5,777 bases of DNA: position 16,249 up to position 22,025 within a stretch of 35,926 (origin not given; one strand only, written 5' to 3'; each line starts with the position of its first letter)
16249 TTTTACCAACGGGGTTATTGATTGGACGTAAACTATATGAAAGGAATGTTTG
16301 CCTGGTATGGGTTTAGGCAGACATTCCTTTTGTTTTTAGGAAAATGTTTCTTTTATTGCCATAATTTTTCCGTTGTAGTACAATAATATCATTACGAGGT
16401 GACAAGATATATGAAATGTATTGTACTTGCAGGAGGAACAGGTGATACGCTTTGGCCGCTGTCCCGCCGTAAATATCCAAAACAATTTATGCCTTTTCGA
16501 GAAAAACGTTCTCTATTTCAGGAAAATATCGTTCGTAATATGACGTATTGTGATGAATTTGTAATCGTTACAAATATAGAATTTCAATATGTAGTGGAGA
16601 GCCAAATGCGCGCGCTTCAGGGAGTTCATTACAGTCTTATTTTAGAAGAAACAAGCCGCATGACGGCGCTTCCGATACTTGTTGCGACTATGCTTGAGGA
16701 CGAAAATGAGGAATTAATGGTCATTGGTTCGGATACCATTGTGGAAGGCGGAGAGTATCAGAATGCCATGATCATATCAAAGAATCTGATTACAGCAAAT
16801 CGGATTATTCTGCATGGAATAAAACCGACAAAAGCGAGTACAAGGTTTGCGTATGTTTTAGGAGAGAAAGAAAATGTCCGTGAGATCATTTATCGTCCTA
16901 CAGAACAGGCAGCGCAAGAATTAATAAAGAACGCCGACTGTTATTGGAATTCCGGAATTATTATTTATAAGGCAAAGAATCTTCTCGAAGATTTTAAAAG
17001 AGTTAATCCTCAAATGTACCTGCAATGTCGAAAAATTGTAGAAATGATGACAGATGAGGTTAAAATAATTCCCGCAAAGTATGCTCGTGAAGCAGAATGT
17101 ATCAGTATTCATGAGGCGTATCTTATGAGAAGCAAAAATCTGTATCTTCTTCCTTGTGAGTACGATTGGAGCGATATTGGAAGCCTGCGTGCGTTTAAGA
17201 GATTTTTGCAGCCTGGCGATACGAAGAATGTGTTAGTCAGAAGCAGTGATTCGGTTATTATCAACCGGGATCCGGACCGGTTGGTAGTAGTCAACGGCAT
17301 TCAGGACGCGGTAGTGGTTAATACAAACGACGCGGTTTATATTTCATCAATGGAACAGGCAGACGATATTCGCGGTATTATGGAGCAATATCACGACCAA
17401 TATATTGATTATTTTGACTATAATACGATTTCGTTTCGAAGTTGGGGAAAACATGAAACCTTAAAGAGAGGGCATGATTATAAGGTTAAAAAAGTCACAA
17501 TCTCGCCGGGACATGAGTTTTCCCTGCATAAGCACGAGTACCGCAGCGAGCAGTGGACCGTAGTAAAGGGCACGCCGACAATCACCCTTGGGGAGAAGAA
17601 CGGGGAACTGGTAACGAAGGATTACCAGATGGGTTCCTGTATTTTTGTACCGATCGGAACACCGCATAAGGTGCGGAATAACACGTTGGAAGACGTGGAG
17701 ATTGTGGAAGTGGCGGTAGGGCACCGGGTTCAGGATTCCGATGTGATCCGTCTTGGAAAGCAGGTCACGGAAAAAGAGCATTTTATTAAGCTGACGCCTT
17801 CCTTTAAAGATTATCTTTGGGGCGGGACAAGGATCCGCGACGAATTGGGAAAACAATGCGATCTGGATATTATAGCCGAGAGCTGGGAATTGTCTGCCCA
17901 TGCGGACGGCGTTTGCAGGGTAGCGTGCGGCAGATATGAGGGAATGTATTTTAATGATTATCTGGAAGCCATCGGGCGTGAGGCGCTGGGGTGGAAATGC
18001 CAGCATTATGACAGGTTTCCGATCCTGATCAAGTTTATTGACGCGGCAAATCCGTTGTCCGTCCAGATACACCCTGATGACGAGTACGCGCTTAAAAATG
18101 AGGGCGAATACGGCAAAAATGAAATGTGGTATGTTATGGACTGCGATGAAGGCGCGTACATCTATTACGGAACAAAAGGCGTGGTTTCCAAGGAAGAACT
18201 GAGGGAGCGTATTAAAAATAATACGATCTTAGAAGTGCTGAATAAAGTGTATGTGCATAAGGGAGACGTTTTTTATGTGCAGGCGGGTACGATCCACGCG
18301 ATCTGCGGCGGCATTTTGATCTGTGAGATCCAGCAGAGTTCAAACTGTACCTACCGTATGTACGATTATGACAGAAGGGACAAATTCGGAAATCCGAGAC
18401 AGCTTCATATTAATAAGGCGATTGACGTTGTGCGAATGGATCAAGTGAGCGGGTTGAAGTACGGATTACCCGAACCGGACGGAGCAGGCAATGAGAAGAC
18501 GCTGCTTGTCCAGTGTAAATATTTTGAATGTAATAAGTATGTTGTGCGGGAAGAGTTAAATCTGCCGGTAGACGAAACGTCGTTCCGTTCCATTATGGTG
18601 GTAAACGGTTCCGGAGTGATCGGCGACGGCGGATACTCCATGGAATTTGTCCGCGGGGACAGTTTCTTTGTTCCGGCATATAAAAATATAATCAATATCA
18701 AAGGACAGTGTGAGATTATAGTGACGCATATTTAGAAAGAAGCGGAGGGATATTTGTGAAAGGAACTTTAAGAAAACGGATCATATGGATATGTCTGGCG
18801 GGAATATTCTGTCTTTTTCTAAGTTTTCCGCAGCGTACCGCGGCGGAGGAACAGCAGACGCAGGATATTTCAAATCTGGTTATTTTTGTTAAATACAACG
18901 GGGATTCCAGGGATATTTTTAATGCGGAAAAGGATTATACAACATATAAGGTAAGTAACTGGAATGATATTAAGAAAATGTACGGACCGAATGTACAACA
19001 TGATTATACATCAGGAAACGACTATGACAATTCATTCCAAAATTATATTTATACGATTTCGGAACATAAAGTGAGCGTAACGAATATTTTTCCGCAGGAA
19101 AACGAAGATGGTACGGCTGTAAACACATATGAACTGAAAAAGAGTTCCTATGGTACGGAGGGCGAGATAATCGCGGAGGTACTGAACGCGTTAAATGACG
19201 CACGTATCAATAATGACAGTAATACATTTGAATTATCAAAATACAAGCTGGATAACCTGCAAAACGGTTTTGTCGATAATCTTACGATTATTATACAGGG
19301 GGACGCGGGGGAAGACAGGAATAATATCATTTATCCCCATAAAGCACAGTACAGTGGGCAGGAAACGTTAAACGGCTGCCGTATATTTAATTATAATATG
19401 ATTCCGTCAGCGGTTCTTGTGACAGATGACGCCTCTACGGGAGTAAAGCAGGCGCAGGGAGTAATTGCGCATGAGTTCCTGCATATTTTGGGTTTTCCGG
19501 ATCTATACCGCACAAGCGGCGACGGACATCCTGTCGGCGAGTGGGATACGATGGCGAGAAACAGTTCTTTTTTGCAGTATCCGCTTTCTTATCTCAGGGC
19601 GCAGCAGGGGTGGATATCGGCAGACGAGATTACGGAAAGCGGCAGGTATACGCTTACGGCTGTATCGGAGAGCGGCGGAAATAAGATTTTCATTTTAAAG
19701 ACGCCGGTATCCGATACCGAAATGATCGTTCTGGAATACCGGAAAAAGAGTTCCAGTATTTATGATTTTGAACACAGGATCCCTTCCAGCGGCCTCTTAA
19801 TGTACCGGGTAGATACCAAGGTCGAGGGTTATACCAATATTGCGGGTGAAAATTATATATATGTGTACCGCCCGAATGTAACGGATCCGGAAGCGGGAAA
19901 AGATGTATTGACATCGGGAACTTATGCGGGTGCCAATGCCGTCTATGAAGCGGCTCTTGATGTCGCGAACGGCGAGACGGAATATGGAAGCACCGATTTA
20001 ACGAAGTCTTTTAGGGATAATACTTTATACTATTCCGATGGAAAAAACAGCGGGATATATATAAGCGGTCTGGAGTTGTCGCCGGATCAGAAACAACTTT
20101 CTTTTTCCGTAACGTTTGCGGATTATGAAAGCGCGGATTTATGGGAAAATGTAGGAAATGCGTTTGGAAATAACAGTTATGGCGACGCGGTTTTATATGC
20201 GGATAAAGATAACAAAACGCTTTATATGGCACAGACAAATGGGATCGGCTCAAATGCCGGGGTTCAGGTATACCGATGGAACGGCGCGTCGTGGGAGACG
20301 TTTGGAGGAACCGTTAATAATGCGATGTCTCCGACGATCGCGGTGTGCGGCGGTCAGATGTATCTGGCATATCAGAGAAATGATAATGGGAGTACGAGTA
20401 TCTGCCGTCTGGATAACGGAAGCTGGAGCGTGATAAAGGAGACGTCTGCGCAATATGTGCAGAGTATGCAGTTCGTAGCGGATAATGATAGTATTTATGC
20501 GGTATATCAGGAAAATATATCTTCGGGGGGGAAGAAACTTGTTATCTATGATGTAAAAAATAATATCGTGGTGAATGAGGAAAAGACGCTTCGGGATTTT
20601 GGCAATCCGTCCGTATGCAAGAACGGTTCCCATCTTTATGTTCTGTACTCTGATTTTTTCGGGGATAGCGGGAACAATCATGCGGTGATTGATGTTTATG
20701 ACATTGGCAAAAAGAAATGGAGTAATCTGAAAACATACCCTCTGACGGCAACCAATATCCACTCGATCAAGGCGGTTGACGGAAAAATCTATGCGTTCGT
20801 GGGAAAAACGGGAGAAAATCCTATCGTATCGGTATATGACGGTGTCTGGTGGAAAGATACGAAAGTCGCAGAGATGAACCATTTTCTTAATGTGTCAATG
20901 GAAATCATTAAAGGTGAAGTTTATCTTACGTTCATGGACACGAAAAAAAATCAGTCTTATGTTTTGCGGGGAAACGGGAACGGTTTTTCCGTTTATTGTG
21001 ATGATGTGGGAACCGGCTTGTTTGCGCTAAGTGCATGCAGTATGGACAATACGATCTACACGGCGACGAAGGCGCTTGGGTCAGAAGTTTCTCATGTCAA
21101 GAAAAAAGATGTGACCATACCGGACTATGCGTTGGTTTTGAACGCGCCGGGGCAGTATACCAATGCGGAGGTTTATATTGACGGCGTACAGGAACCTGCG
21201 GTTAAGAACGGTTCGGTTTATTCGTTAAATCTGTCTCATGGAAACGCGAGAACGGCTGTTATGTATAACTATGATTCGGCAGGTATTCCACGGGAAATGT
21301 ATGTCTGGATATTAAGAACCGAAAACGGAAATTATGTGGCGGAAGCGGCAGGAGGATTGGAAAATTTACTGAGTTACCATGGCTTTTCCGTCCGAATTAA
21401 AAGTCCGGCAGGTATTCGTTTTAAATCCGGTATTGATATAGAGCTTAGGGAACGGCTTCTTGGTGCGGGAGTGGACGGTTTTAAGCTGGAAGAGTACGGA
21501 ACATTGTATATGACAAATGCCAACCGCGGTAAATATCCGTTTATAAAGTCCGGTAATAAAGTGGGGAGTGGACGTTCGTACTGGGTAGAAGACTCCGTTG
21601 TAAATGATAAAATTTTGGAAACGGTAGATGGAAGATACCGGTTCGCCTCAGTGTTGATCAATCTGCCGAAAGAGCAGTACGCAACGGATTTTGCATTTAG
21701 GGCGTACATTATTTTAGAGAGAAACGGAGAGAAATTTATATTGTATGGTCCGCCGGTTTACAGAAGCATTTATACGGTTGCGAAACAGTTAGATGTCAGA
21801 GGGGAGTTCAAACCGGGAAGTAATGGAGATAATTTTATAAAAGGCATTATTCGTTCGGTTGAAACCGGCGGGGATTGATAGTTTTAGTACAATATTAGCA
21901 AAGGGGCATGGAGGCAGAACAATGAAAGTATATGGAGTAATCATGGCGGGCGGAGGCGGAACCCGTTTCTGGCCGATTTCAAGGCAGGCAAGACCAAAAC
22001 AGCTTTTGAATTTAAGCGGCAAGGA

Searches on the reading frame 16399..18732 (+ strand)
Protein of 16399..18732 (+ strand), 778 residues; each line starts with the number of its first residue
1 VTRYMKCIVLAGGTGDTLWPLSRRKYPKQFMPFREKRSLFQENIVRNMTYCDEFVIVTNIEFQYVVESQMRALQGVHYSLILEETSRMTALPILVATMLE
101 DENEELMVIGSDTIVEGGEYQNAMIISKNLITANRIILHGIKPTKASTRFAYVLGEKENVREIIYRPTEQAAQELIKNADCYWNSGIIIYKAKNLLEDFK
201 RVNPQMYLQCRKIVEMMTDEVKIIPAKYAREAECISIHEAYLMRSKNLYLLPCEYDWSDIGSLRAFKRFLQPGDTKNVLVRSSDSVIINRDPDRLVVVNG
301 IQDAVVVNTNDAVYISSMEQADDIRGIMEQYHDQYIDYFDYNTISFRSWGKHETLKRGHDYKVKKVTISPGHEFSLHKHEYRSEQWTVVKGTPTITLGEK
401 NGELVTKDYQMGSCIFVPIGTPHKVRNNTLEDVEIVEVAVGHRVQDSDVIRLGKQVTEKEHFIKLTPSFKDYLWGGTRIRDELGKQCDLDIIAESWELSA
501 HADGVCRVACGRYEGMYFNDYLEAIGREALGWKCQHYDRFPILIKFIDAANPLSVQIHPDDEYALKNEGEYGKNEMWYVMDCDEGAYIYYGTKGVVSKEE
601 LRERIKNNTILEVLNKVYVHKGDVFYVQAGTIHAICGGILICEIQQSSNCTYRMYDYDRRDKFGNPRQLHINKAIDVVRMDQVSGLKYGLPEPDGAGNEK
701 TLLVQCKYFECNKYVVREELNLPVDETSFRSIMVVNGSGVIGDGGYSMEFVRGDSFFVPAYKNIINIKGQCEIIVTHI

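Call 95: search_protein_families(library=pfam, proteins=[window:16399-18732:+], max_evalue=0.0001)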
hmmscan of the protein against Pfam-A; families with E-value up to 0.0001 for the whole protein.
window:16399-18732:+ (778 aa): 7 families
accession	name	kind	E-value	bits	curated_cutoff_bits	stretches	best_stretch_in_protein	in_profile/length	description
PF00483.29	NTP_transferase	-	5.7e-29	101.8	21.2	1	7-266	2-235/245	Nucleotidyl transferase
PF01050.24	MannoseP_isomer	-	4.1e-23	82.2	23.6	1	344-452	11-114/116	Mannose-6-phosphate isomerase C-terminal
PF07883.17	Cupin_2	-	3.8e-16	59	27.2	1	366-438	3-69/70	Cupin domain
PF21621.3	MPI_cupin_dom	-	1.3e-14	54.3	27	1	701-778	3-79/79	Mannose-6-phosphate isomerase, cupin domain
PF20511.4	PMI_typeI_cat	-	5.6e-12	46.4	22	1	463-565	2-108/143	Phosphomannose isomerase type I, catalytic domain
PF22640.1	ManC_GMP_beta-helix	-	9.2e-07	29.1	27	1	277-330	3-54/55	MannoseP isomerase/GMP-like beta-helix domain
PF00190.28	Cupin_1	-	3.8e-05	23.8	22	0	368-438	40-113/151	Cupin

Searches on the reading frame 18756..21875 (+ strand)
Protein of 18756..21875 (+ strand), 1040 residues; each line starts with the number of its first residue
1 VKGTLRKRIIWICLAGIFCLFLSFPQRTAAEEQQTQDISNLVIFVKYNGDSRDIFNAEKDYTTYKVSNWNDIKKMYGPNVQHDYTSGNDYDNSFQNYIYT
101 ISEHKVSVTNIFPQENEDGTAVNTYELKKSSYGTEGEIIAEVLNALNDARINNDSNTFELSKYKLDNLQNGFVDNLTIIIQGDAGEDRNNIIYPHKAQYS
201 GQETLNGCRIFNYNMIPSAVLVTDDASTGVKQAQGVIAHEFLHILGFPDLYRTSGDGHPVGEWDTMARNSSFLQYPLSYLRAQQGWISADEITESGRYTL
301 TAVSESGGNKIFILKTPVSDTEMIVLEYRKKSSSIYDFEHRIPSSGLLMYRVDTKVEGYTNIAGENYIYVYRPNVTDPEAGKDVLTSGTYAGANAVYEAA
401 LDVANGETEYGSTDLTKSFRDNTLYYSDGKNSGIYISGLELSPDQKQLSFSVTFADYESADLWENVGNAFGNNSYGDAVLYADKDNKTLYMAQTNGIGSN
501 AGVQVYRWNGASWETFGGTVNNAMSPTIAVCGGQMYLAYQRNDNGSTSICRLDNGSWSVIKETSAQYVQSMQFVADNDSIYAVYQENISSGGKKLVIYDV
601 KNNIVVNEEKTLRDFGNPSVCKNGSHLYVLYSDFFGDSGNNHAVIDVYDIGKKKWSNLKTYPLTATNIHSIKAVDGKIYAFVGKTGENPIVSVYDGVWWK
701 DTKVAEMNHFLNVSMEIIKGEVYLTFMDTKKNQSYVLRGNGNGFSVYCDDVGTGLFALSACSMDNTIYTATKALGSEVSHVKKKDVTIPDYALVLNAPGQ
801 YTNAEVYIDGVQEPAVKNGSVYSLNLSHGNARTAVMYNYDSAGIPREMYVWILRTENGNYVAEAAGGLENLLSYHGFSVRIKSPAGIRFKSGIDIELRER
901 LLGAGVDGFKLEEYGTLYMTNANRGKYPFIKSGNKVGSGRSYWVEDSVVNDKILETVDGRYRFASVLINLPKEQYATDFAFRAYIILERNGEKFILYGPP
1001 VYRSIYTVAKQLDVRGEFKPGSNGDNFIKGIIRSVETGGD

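Call 95: search_protein_families(library=pfam, proteins=[window:18756-21875:+], max_evalue=0.0001)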
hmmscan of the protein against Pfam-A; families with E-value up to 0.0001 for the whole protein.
window:18756-21875:+ (1040 aa): 1 family
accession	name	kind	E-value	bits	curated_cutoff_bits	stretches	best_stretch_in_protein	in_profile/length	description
PF05547.17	Peptidase_M6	-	7.6e-08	32.4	22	1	52-269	50-263/294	Immune inhibitor A peptidase M6, catalytic domain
